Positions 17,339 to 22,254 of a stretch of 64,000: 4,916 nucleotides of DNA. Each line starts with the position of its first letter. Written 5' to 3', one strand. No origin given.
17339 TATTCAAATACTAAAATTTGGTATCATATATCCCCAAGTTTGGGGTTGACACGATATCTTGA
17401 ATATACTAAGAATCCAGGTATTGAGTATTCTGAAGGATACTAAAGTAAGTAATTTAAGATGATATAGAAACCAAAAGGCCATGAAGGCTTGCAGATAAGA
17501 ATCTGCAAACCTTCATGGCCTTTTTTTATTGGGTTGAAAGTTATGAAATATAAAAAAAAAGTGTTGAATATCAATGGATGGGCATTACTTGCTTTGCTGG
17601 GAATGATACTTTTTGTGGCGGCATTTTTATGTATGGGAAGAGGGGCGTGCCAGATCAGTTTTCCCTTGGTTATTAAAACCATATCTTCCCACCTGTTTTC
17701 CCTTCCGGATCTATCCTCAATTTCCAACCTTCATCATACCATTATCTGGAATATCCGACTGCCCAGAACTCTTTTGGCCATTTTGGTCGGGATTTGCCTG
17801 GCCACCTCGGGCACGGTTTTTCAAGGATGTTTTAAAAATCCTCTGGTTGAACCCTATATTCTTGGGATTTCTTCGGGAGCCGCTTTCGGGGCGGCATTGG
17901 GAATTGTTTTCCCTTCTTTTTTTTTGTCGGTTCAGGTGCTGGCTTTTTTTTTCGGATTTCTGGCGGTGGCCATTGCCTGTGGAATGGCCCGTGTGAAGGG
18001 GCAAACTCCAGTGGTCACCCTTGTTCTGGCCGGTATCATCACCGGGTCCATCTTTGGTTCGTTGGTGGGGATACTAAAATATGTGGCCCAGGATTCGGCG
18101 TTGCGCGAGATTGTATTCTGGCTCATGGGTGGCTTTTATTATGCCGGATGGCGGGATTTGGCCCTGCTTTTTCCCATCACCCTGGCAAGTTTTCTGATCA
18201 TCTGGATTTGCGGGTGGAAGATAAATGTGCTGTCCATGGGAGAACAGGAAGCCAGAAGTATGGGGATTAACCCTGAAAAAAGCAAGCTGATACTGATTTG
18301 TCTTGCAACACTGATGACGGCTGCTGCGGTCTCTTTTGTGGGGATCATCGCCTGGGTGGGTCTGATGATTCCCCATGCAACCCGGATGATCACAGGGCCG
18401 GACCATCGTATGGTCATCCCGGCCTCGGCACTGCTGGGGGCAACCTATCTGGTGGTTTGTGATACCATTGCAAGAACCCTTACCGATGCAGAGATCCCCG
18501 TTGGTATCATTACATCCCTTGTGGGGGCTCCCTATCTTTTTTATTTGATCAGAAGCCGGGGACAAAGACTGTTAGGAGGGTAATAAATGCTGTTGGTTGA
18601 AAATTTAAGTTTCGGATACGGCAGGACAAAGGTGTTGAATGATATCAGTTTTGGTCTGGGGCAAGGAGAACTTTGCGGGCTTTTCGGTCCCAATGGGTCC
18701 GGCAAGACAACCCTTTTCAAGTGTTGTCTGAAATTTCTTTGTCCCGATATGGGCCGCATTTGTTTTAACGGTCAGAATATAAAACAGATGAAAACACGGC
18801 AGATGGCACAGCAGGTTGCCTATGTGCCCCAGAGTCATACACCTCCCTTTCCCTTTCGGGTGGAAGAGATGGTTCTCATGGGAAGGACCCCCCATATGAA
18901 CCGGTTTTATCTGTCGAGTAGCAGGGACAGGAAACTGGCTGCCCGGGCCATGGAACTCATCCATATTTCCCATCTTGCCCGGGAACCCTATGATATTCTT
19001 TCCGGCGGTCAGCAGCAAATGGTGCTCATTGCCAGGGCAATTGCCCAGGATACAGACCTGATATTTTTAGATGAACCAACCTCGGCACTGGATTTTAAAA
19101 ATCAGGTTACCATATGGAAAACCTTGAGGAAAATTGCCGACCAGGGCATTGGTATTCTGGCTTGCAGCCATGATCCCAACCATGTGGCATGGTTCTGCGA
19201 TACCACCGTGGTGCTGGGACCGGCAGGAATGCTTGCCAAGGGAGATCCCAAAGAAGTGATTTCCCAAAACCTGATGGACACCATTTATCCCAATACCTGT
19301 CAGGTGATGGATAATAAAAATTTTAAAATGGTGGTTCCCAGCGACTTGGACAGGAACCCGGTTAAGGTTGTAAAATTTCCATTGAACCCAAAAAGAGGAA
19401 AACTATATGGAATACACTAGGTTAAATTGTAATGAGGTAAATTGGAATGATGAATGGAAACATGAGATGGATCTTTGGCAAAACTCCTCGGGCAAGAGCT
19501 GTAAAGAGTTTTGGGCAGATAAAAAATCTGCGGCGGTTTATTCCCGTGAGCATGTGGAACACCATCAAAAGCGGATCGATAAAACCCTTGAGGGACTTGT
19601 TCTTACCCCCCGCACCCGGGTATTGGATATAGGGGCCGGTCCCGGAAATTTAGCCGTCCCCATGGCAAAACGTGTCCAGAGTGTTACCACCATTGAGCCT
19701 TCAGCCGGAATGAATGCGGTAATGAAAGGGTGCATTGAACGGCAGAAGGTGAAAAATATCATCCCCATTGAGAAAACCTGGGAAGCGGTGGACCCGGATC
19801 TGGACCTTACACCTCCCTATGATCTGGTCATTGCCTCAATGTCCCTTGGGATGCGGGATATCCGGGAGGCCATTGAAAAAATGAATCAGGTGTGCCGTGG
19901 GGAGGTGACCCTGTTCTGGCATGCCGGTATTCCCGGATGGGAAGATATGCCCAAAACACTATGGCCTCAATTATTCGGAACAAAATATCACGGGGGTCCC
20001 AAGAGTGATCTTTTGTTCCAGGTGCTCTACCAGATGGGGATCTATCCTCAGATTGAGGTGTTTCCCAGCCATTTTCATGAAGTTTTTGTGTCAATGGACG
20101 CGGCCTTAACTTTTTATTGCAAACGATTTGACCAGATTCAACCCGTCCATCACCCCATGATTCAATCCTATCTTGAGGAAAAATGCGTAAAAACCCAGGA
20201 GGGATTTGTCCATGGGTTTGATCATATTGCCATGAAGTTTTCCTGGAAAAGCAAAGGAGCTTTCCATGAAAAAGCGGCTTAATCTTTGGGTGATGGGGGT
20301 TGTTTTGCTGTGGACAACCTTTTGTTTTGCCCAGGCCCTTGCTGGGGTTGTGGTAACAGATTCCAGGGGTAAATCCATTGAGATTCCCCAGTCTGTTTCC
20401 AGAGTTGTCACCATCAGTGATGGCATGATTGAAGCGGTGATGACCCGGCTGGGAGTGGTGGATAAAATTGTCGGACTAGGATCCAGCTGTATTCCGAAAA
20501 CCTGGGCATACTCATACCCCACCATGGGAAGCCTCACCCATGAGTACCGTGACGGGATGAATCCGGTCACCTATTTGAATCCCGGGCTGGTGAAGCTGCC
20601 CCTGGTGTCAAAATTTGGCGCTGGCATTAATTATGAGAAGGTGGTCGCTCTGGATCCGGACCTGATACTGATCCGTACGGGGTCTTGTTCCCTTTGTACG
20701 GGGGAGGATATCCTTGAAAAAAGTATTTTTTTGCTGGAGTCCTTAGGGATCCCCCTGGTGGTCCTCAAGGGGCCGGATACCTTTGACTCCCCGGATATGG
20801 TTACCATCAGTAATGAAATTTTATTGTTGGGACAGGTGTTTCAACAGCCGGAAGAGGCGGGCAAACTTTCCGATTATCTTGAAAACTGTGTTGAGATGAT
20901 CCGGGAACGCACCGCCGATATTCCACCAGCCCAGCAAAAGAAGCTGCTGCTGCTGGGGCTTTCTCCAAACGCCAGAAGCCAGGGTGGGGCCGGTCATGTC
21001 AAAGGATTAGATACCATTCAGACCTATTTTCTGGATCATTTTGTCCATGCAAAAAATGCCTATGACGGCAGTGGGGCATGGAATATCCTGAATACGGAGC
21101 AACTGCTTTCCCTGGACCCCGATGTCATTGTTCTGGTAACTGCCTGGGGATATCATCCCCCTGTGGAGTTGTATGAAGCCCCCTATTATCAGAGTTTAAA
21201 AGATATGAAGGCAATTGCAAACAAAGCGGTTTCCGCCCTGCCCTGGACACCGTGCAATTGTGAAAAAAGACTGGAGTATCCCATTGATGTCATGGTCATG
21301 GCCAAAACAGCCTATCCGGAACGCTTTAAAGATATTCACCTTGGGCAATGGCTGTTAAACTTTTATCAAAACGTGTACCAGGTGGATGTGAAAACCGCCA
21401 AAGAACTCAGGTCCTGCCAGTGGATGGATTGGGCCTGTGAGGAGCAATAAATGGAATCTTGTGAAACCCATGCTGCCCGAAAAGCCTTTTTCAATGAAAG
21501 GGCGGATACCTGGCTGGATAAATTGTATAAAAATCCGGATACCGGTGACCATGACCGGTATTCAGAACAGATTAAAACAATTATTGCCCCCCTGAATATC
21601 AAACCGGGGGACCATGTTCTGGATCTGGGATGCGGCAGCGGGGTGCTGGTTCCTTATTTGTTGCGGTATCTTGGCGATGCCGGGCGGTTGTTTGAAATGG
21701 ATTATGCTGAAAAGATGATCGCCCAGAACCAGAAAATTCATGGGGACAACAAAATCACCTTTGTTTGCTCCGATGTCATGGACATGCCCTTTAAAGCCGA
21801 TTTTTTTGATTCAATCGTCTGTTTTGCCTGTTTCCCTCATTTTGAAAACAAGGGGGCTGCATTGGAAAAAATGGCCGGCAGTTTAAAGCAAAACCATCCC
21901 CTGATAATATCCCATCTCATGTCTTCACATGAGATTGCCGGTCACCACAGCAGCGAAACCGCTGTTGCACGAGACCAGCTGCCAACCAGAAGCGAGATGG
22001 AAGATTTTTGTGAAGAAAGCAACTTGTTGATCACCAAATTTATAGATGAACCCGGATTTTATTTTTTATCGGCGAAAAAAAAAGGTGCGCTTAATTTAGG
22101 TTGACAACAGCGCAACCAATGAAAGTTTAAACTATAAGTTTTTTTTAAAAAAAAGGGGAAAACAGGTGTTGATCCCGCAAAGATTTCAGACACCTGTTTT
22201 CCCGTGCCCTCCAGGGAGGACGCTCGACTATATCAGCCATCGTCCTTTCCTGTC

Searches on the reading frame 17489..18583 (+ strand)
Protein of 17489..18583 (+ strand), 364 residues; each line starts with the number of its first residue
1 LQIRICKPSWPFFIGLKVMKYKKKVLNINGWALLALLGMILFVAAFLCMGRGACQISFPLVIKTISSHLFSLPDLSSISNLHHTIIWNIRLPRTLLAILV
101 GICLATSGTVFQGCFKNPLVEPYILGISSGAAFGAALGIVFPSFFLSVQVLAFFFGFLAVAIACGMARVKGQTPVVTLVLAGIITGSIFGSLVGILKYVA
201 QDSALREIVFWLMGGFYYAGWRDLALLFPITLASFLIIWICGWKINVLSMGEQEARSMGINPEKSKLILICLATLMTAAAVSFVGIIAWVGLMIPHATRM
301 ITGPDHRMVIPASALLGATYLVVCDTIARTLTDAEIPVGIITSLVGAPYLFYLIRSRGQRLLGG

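Call 24: search_protein_families(library=pfam, proteins=[window:17489-18583:+])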
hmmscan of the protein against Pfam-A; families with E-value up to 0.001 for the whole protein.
window:17489-18583:+ (364 aa): 2 families
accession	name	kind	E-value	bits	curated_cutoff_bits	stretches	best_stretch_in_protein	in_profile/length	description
PF01032.23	FecCD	-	1.6e-89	300.5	26.5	1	41-355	2-310/311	FecCD transport family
PF00950.22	ABC-3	-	1.3e-07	31.9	20.1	1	127-331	34-235/258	ABC 3 transport family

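Call 73: search_protein_families(library=ncbifam, max_evalue=0.00001, proteins=[window:17489-18583:+])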
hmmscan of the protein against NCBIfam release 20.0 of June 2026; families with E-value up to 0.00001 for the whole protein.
window:17489-18583:+ (364 aa): 16 families
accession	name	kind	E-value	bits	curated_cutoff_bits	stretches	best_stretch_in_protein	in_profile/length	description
NF007081.0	PRK09535.1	equivalog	1e-83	281.7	461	1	77-358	82-362/366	vitamin B12 ABC transporter permease BtuC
NF003001.0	PRK03784.1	equivalog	7.5e-62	209.4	334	1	75-355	44-327/332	vitamin B12 ABC transporter permease BtuC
TIGR03869.1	F420-0_ABCperm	hypoth_equivalog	2.1e-61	208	437.35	1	49-358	10-323/325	putative F420-0 ABC transporter permease subunit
NF007871.0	PRK10577.2-2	equivalog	3.5e-58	197.7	899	1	20-357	347-676/679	Fe(3+)-hydroxamate ABC transporter permease FhuB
NF007872.0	PRK10577.2-3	equivalog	8.2e-55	186.4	727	1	30-357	17-331/676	Fe(3+)-hydroxamate ABC transporter permease FhuB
NF008407.0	PRK11228.1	equivalog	8e-54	182.7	396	1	76-357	44-329/330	iron-dicitrate ABC transporter permease FecC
NF007867.0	PRK10577.1-3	subfamily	1.9e-50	172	849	1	84-359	430-708/710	Fe(3+)-hydroxamate ABC transporter permease FhuB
NF007868.0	PRK10577.1-5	equivalog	7.9e-50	170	943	2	85-358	391-665/666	Fe(3+)-hydroxamate ABC transporter permease FhuB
NF007866.0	PRK10577.1-2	equivalog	1.4e-49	169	554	1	79-356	50-662/666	Fe(3+)-hydroxamate ABC transporter permease FhuB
NF007299.0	PRK09777.1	equivalog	7.2e-48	163.5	406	1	77-354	38-314/318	Fe(3+) dicitrate ABC transporter permease subunit FecD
NF007870.0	PRK10577.2-1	equivalog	1.6e-45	155.9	1355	1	80-360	394-676/678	Fe(3+)-hydroxamate ABC transporter permease FhuB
NF007760.0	PRK10441.1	equivalog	1.3e-44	152.7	428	1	34-358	14-330/335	Fe(3+)-siderophore ABC transporter permease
NF007873.0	PRK10577.2-4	equivalog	1.4e-41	143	1012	1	80-355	365-641/646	Fe(3+)-hydroxamate ABC transporter permease FhuB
NF007869.0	PRK10577.1-6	equivalog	4e-37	128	954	1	74-360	411-697/703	Fe(3+)-hydroxamate ABC transporter permease FhuB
NF007865.0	PRK10577.1-1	equivalog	1.5e-29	103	1107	1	88-357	388-658/660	Fe(3+)-hydroxamate ABC transporter permease FhuB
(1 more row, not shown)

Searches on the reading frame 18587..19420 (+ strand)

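Call 24: search_protein_families(library=pfam, proteins=[window:18587-19420:+])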
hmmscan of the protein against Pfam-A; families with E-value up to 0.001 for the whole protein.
window:18587-19420:+ (277 aa): 4 families
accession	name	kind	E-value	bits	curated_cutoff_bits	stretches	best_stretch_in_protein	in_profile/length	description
PF00005.33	ABC_tran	-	1.9e-30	106.7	25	1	17-166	1-137/137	ABC transporter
PF13304.12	AAA_21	-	5.6e-10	40.2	27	1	110-198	212-301/304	AAA domain, putative AbiEii toxin, Type IV TA system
PF02463.25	SMC_N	-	7.1e-07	29.3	40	1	31-196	28-198/220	RecF/RecN/SMC N terminal domain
PF13476.12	AAA_23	-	0.00096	20.3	27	0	28-47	20-39/201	AAA domain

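Call 73: search_protein_families(library=ncbifam, max_evalue=0.00001, proteins=[window:18587-19420:+])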
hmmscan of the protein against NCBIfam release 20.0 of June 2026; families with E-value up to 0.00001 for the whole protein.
window:18587-19420:+ (277 aa): 183 families (the best 25 are shown)
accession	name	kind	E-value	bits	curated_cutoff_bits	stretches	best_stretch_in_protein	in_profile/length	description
NF008409.0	PRK11231.1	equivalog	2e-62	210.9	375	1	2-242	3-243/255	Fe(3+) dicitrate ABC transporter ATP-binding protein FecE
NF007082.0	PRK09536.1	equivalog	5.4e-61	206.9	537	1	1-241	3-243/402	corrinoid ABC transporter ATPase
NF010068.0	PRK13548.1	equivalog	6e-60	202.5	261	1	1-247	5-255/261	heme ABC transporter ATP-binding protein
TIGR03873.1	F420-0_ABC_ATP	hypoth_equivalog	1.4e-57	194.8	372.4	1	3-244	3-244/256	putative F420-0 ABC transporter ATP-binding protein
NF052485.1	sider_ATP_EitC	equivalog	3.1e-46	157.9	485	1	4-235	5-233/251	siderophore ABC transporter ATP-binding protein EitC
NF007863.0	PRK10575.1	equivalog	3.1e-44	151.3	433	1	4-236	14-247/265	Fe3+-hydroxamate ABC transporter ATP-binding protein FhuC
NF007606.0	PRK10253.1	equivalog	1e-42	146.4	497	1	4-245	10-252/266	iron-enterobactin ABC transporter ATP-binding protein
NF053840.1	MnTportMntADein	equivalog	7e-41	140.4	400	1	1-232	1-227/240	manganese ABC transporter ATP-binding protein MntA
NF040873.1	AztA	equivalog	3.1e-40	137.8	220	1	10-201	1-183/191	zinc ABC transporter ATP-binding protein AztA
TIGR02315.1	ABC_phnC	equivalog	6.4e-40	137.1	266.1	1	1-234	1-242/243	phosphonate ABC transporter ATP-binding protein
NF011630.0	PRK15056.1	equivalog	9.7e-40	136.5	393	1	12-221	19-225/274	manganese/iron ABC transporter ATP-binding protein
NF010067.0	PRK13547.1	equivalog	2.3e-38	132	374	1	1-244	1-262/272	heme ABC transporter ATP-binding protein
TIGR03771.1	anch_rpt_ABC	equivalog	7.4e-37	127.2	268.8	1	25-230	4-205/223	anchored repeat-type ABC transporter ATP-binding subunit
TIGR04406.1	LPS_export_lptB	equivalog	9e-36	123.4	240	1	2-234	2-232/239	LPS export ABC transporter ATP-binding protein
TIGR01188.1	drrA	subfamily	5.2e-35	121.2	312.45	1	11-234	3-221/302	daunorubicin resistance ABC transporter, ATP-binding protein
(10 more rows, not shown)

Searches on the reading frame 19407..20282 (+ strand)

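Call 24: search_protein_families(library=pfam, proteins=[window:19407-20282:+])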
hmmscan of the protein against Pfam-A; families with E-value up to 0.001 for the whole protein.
window:19407-20282:+ (291 aa): 8 families
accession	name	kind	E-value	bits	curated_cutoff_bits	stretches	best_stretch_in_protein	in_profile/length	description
PF13649.12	Methyltransf_25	-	6.5e-09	36.8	27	1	72-164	1-94/97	Methyltransferase domain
PF13489.12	Methyltransf_23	-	1.7e-07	31.6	27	1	54-163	6-108/164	Methyltransferase domain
PF00398.26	RrnaAD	-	2.8e-07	30.4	24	1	51-108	13-70/263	Ribosomal RNA adenine dimethylase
PF08242.18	Methyltransf_12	-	4.1e-05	24.7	30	1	73-164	1-93/98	Methyltransferase domain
PF08241.18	Methyltransf_11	-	5.8e-05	24.1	21.2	1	73-165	1-89/95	Methyltransferase domain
PF13847.12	Methyltransf_31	-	0.00045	20.4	27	1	68-163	3-101/145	Methyltransferase domain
PF02353.26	CMAS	-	0.00073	19.4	27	1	41-119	32-114/273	Mycolic acid cyclopropane synthetase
PF01135.25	PCMT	-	0.00076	19.7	20.3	0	60-119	65-127/210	Protein-L-isoaspartate(D-aspartate) O-methyltransferase (PCMT)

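Call 73: search_protein_families(library=ncbifam, max_evalue=0.00001, proteins=[window:19407-20282:+])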
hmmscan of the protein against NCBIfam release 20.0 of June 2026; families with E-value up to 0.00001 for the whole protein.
window:19407-20282:+ (291 aa): 3 families
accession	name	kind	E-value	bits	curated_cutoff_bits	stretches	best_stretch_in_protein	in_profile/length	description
NF043040.1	corrin_prot_MT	hypoth_equivalog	3.1e-10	39.9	180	1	55-148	28-121/216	corrinoid protein-associated methyltransferase CpaM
TIGR01983.1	UbiG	equivalog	4.7e-06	26.1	102.95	1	47-168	34-148/228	bifunctional 2-polyprenyl-6-hydroxyphenol methylase/3-demethylubiquinol 3-O-methyltransferase UbiG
TIGR02469.1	CbiT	equivalog_domain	6.7e-06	26.4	78.3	1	60-156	11-108/124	precorrin-6Y C5,15-methyltransferase (decarboxylating) subunit CbiT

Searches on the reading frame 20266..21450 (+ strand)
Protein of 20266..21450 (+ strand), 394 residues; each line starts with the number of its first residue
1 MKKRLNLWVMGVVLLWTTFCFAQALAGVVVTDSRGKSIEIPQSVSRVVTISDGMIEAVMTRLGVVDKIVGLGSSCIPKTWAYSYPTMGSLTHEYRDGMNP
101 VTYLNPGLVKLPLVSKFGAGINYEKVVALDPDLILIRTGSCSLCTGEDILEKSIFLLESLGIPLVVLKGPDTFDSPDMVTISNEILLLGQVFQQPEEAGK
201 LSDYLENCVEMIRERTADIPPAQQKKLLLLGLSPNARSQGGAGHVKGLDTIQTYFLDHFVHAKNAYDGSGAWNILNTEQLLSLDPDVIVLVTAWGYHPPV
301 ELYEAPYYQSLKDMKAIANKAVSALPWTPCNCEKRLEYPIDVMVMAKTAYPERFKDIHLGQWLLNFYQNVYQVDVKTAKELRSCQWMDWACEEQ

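Call 24: search_protein_families(library=pfam, proteins=[window:20266-21450:+])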
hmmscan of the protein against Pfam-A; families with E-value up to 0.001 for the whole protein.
window:20266-21450:+ (394 aa): 1 family
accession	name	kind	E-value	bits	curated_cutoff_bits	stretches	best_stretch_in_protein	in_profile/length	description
PF01497.23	Peripla_BP_2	-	1.9e-15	57.4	27.5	1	120-293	48-200/235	Periplasmic binding protein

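Call 73: search_protein_families(library=ncbifam, max_evalue=0.00001, proteins=[window:20266-21450:+])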
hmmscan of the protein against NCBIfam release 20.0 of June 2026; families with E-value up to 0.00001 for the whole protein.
window:20266-21450:+ (394 aa): 4 families
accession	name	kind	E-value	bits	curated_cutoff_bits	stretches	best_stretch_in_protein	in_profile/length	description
NF010649.0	PRK14048.1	equivalog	1.2e-10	41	374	1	105-291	95-269/374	ferrichrome/ferrioxamine B periplasmic transporter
TIGR04281.1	peripla_PGF_1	equivalog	1.5e-08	34.2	325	1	115-300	65-224/330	PGF-CTERM-anchored ABC transporter substrate-binding protein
NF002894.0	PRK03379.1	equivalog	8.8e-08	31.6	234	1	114-293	63-217/266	vitamin B12 ABC transporter substrate-binding protein BtuF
TIGR03868.1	F420-O_ABCperi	hypoth_equivalog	2.1e-06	27.2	392.4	0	31-293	4-230/287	putative F420-0 ABC transporter substrate-binding protein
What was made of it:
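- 16249..22104 (+): Upstream co-oriented gene cluster: methyltransferase, BtuC/FecCD-type permease, ABC ATPase, methyltransferase, periplasmic binding protein, methyltransferase. Pfam and NCBIfam hits (calls 24, 73).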

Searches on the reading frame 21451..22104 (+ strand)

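Call 24: search_protein_families(library=pfam, proteins=[window:21451-22104:+])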
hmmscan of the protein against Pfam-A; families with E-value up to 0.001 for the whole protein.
window:21451-22104:+ (217 aa): 11 families
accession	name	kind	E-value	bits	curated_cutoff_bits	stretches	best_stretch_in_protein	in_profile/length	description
PF08241.18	Methyltransf_11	-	6.4e-17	62.4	21.2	1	57-148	1-90/95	Methyltransferase domain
PF13649.12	Methyltransf_25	-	7.5e-17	62.3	27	1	56-147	1-95/97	Methyltransferase domain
PF13847.12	Methyltransf_31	-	1.4e-14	54.4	27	1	50-169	1-125/145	Methyltransferase domain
PF13489.12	Methyltransf_23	-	9.9e-11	42.1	27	1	41-160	9-123/164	Methyltransferase domain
PF08242.18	Methyltransf_12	-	1.5e-09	38.9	30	1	57-148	1-95/98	Methyltransferase domain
PF01209.24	Ubie_methyltran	-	3.1e-09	37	20.1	1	34-147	32-145/233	ubiE/COQ5 methyltransferase family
PF08704.16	GCD14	-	1.4e-07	31.9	26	1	37-117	25-109/247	tRNA methyltransferase complex GCD14 subunit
PF00398.26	RrnaAD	-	6.4e-07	29.2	24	1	41-135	19-112/263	Ribosomal RNA adenine dimethylase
PF02353.26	CMAS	-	1.3e-05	25.1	27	1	26-160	36-171/273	Mycolic acid cyclopropane synthetase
PF01135.25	PCMT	-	1.4e-05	25.4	20.3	1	46-111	67-135/210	Protein-L-isoaspartate(D-aspartate) O-methyltransferase (PCMT)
PF05175.20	MTS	-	0.00038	20.6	23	1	48-124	27-104/170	Methyltransferase small domain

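Call 73: search_protein_families(library=ncbifam, max_evalue=0.00001, proteins=[window:21451-22104:+])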
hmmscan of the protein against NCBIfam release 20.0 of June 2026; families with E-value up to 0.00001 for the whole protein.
window:21451-22104:+ (217 aa): 20 families
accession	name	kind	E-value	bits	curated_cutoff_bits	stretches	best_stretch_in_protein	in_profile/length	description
NF045667.1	MTase_DVU1556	equivalog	7.5e-15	55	155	1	43-199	13-167/213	DVU_1556 family methyltransferase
TIGR02072.1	BioC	equivalog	2.8e-14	53.5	184.95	1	54-190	36-170/244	malonyl-ACP O-methyltransferase BioC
NF041536.1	ArsM_DUF2284_UU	exception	9e-12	44.1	575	1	49-163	73-190/459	arsenite methyltransferase/DUF2284 domain selenoprotein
NF047649.1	MTase_UXPK_star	exception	2.2e-11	43.3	460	1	49-157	74-185/283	methyltransferase/UXPK-star double selenoprotein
NF008823.0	PRK11873.1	subfamily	2.7e-11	43.5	263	1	49-162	74-190/272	arsenite methyltransferase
NF001244.0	PRK00216.1-5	equivalog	1.1e-10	41.2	216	1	43-161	39-161/236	bifunctional demethylmenaquinone methyltransferase/2-methoxy-6-polyprenyl-1,4-benzoquinol methylase UbiE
TIGR01934.1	MenG_MenH_UbiE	subfamily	6.4e-10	38.7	158.35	1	45-160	32-148/223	ubiquinone/menaquinone biosynthesis methyltransferase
NF045825.1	FAmtase_mtf2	equivalog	1.2e-09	37.8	400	1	31-166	37-171/248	fatty-acid O-methyltransferase Mtf2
NF043040.1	corrin_prot_MT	hypoth_equivalog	5.1e-09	35.9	180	1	39-155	28-149/216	corrinoid protein-associated methyltransferase CpaM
NF041537.1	ArsM_AhpD_UU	exception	6.3e-09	35.1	510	1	49-160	73-187/345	arsenite methyltransferase/AhpD domain selenoprotein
NF001240.0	PRK00216.1-1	equivalog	1e-08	34.6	378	1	45-153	56-168/251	bifunctional demethylmenaquinone methyltransferase/2-methoxy-6-polyprenyl-1,4-benzoquinol methylase UbiE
TIGR01983.1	UbiG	equivalog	2.4e-08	33.5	102.95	1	51-156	49-154/228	bifunctional 2-polyprenyl-6-hydroxyphenol methylase/3-demethylubiquinol 3-O-methyltransferase UbiG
NF001243.0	PRK00216.1-4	equivalog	2.7e-08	33.5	235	1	39-123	34-121/237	demethylmenaquinone methyltransferase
NF045823.1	PthPhpthDimycoMt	equivalog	5.4e-08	32.3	300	1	34-164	48-177/256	phthiotriol/phenolphthiotriol dimycocerosates methyltransferase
NF001241.0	PRK00216.1-2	equivalog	1.1e-07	31.8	327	1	43-155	42-149/231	demethylmenaquinone methyltransferase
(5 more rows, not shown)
